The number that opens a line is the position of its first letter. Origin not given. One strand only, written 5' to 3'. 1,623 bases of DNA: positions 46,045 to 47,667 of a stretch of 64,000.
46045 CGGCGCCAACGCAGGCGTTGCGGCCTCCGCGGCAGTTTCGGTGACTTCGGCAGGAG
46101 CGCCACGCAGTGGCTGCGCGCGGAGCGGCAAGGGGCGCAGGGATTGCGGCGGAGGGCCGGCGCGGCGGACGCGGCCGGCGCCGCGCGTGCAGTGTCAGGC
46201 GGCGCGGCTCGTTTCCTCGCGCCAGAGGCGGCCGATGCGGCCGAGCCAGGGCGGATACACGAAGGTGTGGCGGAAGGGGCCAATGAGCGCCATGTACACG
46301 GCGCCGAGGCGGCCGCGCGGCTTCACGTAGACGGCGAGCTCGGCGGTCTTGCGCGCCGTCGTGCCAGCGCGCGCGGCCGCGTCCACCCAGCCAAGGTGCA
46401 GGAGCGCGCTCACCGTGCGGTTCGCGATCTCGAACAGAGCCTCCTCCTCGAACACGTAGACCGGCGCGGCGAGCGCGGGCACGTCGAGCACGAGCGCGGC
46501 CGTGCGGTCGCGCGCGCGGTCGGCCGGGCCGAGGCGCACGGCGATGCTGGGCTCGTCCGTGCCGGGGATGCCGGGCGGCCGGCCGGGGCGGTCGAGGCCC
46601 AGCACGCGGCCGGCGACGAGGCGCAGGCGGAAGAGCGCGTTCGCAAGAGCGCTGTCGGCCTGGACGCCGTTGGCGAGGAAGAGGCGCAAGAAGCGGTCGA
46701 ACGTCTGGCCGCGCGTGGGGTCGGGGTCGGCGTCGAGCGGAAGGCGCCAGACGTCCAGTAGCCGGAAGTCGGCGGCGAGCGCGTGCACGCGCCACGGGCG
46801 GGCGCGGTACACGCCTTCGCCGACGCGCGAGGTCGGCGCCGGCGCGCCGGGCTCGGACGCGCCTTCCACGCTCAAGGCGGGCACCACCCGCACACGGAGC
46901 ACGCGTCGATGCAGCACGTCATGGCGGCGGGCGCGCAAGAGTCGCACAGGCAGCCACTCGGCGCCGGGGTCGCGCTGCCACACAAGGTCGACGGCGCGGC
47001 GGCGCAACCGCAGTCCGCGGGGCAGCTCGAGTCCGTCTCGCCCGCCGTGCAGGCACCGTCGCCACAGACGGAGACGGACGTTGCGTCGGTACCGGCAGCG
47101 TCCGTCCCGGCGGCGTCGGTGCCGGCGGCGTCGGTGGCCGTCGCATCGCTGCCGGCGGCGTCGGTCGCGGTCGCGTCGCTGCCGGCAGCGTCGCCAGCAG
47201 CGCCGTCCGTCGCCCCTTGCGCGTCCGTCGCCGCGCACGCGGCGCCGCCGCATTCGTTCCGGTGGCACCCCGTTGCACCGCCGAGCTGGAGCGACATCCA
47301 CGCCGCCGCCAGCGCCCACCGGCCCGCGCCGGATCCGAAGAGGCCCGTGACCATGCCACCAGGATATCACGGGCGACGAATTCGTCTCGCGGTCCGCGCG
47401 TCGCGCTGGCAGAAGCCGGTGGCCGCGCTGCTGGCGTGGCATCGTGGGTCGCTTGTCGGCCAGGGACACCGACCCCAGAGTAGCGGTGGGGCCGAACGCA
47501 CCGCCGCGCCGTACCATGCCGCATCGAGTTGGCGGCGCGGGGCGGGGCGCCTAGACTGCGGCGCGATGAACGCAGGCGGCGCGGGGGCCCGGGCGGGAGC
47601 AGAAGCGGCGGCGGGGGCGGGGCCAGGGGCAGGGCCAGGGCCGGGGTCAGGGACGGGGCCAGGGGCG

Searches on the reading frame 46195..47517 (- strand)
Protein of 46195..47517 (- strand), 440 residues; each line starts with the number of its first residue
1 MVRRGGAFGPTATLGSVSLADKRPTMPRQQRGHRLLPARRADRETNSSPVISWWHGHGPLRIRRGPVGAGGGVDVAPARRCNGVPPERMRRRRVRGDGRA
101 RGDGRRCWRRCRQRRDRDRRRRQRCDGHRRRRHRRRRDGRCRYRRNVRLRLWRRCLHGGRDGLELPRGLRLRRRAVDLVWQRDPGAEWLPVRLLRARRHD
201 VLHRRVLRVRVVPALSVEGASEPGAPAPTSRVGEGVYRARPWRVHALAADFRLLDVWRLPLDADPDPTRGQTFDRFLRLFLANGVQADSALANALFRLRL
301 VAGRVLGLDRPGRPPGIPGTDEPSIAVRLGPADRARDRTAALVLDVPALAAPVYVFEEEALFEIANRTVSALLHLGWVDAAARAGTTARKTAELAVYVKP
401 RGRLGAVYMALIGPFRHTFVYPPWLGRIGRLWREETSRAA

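Call 63: search_protein_families(library=pfam, proteins=[window:46195-47517:-], max_evalue=0.0001)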
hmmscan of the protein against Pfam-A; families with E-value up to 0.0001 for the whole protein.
window:46195-47517:- (440 aa): 1 family
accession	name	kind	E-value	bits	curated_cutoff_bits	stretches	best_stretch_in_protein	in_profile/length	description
PF11066.14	DUF2867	-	8e-14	52.6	27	1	248-422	2-141/142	Protein of unknown function (DUF2867)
